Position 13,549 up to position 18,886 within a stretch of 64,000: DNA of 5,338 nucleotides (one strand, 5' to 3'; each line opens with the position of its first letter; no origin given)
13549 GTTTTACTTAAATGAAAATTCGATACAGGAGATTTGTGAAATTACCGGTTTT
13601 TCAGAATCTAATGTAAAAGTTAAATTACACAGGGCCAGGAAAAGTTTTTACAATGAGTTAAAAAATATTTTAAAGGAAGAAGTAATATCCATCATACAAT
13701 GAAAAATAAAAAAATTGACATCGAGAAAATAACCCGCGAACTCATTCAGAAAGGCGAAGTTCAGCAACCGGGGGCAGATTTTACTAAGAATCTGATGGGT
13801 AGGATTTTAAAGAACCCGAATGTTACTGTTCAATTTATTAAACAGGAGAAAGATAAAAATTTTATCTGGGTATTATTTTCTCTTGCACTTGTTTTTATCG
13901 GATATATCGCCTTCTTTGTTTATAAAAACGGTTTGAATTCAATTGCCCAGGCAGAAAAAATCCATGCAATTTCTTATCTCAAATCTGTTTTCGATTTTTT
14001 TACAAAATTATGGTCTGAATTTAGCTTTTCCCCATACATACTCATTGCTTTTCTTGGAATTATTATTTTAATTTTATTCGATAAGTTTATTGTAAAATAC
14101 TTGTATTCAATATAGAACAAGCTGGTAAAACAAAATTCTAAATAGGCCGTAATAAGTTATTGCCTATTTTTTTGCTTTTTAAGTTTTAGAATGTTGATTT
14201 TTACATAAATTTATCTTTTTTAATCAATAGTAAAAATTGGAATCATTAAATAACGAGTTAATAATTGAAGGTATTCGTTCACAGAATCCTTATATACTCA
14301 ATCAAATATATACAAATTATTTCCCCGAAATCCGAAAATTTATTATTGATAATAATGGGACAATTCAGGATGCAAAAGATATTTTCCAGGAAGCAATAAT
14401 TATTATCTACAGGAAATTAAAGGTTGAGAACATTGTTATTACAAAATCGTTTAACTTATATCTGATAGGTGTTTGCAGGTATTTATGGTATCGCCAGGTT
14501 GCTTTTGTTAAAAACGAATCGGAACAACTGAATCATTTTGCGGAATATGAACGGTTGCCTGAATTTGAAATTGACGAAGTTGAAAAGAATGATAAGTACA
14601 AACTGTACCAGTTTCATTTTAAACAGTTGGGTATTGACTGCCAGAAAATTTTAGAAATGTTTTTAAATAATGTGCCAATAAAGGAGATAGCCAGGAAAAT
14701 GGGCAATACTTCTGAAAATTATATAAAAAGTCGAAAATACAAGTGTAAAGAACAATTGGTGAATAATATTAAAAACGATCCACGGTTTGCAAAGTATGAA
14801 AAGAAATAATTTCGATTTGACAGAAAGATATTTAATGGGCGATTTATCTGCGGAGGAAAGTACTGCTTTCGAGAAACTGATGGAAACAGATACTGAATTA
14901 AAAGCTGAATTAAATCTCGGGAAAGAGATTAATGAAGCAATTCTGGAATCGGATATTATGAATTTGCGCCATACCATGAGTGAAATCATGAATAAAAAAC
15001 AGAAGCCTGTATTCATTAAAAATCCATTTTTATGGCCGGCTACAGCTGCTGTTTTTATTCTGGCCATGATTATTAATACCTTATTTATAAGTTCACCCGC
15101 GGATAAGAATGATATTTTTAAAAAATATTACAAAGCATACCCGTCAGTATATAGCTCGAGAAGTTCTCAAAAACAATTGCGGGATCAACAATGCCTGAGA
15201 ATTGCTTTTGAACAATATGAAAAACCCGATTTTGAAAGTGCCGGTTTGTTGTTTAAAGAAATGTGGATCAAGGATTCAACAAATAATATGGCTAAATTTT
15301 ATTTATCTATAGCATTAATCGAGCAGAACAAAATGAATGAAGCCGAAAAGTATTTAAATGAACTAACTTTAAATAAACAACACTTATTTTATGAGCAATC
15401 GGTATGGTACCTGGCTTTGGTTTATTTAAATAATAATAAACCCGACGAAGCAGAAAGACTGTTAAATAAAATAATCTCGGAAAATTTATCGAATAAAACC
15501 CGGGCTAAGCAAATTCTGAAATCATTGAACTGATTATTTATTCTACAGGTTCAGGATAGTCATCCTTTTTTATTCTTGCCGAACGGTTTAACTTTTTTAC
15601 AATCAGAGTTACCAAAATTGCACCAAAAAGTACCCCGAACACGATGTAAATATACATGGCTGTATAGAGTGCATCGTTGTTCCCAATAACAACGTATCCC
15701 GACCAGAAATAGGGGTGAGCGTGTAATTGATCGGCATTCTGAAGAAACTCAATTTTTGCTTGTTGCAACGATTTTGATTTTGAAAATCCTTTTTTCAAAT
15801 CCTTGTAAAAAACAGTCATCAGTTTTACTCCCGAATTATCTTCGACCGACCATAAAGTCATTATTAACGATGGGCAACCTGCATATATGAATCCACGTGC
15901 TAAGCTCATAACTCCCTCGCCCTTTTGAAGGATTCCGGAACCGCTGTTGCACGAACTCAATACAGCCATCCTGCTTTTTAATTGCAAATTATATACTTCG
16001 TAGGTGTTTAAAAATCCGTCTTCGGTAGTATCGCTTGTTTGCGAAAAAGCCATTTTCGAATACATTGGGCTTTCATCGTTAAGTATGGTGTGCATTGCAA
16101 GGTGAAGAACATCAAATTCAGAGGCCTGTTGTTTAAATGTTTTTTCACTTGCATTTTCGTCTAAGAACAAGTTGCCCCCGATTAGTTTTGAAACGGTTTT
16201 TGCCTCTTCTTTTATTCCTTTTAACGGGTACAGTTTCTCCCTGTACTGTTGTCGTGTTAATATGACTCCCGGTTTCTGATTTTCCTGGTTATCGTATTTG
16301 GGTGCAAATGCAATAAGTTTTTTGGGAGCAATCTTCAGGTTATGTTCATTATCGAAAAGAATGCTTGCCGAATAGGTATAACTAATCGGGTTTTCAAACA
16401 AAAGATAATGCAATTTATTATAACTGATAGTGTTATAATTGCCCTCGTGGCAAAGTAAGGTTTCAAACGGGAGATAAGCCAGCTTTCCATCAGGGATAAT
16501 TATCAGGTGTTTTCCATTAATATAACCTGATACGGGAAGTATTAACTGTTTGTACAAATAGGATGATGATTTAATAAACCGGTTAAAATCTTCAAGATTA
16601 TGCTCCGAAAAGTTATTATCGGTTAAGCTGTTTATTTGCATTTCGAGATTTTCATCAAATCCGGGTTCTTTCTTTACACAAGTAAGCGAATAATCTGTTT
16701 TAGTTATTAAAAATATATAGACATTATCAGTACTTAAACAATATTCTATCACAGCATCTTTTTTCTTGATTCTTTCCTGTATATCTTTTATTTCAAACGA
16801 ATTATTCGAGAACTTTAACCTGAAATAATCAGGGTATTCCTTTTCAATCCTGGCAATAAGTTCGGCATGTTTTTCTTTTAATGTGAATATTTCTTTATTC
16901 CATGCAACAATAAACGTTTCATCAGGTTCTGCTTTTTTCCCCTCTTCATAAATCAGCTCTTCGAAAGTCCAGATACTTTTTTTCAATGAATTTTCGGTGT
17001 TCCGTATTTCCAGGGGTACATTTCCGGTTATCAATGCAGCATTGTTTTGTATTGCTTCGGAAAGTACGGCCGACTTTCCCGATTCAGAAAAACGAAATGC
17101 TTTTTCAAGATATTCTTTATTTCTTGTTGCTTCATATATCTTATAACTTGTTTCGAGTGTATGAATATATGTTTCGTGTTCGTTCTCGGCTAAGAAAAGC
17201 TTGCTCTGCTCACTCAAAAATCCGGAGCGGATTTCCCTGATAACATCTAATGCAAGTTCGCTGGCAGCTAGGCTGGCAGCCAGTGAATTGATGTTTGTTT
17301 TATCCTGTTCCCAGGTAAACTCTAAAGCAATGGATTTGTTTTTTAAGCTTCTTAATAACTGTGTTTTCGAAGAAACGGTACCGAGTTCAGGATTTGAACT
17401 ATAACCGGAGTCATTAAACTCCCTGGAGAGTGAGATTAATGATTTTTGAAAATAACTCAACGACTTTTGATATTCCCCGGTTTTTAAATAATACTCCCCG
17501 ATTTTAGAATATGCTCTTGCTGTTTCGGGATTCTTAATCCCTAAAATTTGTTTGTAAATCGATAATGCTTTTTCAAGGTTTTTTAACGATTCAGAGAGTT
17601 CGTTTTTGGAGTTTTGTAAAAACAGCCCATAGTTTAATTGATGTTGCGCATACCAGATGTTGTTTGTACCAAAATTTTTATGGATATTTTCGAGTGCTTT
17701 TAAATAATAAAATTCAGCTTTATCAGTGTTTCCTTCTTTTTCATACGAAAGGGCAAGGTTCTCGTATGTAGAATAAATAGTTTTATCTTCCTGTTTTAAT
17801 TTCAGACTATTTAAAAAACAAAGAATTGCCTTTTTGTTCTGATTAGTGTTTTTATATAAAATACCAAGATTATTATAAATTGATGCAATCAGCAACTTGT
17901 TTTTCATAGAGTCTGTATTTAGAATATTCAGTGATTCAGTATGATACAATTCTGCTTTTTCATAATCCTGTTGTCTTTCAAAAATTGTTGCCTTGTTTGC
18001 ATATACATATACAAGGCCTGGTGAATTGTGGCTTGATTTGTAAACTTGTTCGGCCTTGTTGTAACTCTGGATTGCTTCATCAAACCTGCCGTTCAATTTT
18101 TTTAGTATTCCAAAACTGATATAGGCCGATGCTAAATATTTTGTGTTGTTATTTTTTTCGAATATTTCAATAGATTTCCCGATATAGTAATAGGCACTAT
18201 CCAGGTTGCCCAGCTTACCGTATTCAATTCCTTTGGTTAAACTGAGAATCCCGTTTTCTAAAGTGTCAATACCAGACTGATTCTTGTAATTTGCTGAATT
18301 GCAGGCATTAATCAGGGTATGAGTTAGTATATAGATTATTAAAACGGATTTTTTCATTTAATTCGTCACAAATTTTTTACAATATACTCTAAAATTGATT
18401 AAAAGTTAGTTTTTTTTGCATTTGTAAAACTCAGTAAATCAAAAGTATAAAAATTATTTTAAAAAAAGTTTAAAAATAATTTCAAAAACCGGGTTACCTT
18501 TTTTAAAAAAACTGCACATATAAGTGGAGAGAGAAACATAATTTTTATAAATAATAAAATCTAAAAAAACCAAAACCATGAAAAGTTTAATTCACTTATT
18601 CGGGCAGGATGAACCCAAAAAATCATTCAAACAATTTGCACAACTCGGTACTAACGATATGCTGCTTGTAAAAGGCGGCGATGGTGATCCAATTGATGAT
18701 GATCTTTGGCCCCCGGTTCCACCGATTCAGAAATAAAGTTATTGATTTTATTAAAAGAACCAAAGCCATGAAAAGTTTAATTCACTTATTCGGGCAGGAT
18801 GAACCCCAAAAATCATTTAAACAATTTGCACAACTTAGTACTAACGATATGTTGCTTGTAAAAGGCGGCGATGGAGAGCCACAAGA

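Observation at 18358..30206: Composite double-glycine peptide island: two unrelated peptide classes, one C39 exporter, a dedicated disulfide machine and receiver-less regulators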

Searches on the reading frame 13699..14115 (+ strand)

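Call 22: search_protein_families(library=pfam, proteins=[window:13699-14115:+], max_evalue=0.1)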
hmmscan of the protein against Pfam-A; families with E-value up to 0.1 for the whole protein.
window:13699-14115:+ (138 aa): 1 family
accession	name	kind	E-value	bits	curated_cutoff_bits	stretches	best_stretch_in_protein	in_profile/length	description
PF20990.2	DUF2207_C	-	0.049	13.8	33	1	41-131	122-189/247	Predicted membrane protein (DUF2207) C-terminal domain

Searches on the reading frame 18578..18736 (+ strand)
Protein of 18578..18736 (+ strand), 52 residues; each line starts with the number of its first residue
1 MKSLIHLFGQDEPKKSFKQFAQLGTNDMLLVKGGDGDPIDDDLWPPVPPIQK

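Call 4: search_protein_families(library=ncbifam, proteins=[window:18578-18736:+], max_evalue=1)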
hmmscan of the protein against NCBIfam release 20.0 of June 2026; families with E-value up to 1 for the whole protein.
window:18578-18736:+ (52 aa): 0 families

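Call 72: find_homologous_proteins(query=window:18578-18733:+, max_evalue=10)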
Query window:18578-18733:+ (52 aa): 2 proteins with E <= 10 among 2 candidates.
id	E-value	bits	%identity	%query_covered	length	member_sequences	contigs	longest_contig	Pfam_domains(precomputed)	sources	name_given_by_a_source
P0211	3.5e-28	114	100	100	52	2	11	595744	-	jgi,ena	-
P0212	1.8e-21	93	89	85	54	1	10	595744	-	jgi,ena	-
